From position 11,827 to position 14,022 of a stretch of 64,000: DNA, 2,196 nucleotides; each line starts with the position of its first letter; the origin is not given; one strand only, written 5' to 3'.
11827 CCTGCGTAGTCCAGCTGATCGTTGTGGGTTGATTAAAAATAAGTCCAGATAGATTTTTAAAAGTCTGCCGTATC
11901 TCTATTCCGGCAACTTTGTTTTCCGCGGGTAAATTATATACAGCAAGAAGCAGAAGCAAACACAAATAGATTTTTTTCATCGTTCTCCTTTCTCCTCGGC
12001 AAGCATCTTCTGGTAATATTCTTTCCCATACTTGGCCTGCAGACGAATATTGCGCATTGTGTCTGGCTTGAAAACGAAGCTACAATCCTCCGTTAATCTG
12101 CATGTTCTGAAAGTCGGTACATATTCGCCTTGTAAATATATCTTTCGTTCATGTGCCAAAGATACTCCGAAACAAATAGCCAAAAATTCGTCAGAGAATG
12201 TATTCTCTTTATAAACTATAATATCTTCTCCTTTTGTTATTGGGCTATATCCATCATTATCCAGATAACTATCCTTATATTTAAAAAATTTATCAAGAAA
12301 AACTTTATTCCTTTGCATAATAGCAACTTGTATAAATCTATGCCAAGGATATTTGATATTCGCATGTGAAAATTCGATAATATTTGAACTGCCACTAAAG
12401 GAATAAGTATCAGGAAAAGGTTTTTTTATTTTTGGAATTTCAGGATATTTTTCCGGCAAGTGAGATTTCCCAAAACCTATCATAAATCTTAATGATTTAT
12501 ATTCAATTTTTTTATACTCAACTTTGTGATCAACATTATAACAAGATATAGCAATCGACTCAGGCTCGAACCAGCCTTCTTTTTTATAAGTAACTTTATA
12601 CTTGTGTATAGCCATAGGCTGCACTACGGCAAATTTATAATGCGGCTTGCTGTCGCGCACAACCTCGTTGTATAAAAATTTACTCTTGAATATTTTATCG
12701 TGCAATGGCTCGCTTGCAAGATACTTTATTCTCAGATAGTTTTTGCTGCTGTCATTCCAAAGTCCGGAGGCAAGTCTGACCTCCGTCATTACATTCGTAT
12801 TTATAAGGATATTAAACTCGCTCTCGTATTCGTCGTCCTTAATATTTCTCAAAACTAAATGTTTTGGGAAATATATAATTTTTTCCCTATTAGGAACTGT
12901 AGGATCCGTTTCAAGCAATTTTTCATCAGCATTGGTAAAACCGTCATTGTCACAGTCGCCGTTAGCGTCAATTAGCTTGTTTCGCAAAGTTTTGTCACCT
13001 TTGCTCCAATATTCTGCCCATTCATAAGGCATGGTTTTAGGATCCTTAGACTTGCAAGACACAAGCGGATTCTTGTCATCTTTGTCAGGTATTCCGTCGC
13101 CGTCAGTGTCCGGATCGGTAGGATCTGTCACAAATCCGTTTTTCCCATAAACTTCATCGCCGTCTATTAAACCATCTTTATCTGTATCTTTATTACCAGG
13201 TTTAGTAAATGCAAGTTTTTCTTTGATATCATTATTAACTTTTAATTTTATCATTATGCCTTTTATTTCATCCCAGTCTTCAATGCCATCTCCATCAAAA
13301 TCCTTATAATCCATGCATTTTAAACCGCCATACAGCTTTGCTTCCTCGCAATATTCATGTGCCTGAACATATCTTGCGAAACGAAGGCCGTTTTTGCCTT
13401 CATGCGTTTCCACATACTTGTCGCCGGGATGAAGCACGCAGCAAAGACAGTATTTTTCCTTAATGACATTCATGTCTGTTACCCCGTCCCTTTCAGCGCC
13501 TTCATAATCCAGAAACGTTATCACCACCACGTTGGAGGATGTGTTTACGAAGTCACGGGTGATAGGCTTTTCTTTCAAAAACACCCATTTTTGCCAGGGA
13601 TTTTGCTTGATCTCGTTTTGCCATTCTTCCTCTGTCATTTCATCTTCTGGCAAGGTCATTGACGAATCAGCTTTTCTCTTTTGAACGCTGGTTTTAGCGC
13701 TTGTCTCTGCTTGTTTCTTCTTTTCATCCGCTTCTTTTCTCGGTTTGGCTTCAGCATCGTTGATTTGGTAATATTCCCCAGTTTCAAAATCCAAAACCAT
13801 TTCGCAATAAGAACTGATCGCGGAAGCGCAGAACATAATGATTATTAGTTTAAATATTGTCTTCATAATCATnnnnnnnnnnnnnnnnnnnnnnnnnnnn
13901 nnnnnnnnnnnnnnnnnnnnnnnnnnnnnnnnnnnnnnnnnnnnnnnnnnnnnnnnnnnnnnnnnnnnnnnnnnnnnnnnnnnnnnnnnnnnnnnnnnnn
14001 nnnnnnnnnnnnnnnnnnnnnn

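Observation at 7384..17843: Low-GC operon encoding only secreted proteins, inserted between metG and a native exoprotein locus, with no mobility genes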

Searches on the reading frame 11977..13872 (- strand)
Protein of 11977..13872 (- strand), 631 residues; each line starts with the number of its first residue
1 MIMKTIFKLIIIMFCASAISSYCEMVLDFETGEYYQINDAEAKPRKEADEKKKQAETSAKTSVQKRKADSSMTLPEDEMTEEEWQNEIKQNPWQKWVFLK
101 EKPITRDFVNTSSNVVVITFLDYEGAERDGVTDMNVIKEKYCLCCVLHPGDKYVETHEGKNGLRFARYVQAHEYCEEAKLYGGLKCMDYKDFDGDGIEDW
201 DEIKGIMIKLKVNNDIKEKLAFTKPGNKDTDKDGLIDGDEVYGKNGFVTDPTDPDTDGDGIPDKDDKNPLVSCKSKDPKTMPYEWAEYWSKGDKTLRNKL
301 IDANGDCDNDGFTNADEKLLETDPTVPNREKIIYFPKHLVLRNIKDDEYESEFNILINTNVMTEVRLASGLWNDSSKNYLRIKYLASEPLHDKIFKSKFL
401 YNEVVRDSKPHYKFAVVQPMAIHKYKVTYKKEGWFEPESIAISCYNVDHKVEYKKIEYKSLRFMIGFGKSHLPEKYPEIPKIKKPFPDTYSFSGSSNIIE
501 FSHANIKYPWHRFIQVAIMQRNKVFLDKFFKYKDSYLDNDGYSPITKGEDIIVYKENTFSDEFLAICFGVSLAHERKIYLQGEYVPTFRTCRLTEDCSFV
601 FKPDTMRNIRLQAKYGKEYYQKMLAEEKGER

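Call 4: search_protein_families(library=pfam, proteins=[window:11977-13872:-], max_evalue=0.01)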
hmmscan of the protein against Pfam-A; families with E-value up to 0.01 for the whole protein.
window:11977-13872:- (631 aa): 2 families
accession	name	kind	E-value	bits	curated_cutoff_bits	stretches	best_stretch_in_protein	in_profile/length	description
PF18884.5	TSP3_bac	-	1.7e-05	25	25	1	306-327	1-22/22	Bacterial TSP3 repeat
PF00811.25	Ependymin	-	0.0045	17.6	32.3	1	21-124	5-113/128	Ependymin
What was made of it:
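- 11977..13872 (-): TSP_631: signal peptide, beta-domain, TSP3 calcium-repeat array, lineage-specific C-terminal domain. Pfam TSP3_bac (call 4).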

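Call 9: search_protein_families(library=ncbifam, proteins=[window:11977-13872:-], max_evalue=0.01)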
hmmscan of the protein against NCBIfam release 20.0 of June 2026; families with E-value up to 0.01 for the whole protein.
window:11977-13872:- (631 aa): 1 family
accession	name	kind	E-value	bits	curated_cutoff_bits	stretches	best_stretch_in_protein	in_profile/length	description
NF033765.2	gliding_CglD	equivalog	7.7e-06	24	400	1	185-316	100-239/1124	adventurous gliding motility lipoprotein CglD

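Call 10: search_protein_families(library=phrogs, proteins=[window:11977-13872:-], max_evalue=0.01)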
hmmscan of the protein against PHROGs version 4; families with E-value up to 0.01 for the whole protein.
window:11977-13872:- (631 aa): 0 families

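Call 52: search_solved_structures(query=A3, max_evalue=1)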
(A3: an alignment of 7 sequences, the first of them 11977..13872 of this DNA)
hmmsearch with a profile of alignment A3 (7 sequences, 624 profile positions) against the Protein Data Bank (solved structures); distinct sequences matched with E-value up to 1: 6.
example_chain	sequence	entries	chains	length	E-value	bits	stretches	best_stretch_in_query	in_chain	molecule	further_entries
5wtl_A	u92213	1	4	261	7.8e-06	27.9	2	223-268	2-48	OmpA family protein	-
2lmt_A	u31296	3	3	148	0.15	13.7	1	166-237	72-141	Calmodulin-related protein 97A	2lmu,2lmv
5xop_A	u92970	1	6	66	0.25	13.1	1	185-237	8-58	Calcium-binding protein 1 (EhCBP1), putative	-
6tz8_B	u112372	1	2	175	0.27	12.9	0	180-238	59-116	Calcineurin subunit B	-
2aao_A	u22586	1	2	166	0.41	12.3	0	174-243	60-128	Calcium-dependent protein kinase, isoform AK1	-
6tz6_B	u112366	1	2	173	0.73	11.5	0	181-237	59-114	Calcineurin subunit B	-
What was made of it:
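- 11977..13872 (-): The profile matches an OmpA-family TSP3 protein, 5wtl, E 8e-6 (call 52).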

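Call 84: search_protein_families(library=padloc, proteins=[window:11977-13872:-], max_evalue=0.01)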
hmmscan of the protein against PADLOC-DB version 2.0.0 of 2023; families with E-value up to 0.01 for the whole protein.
window:11977-13872:- (631 aa): 0 families
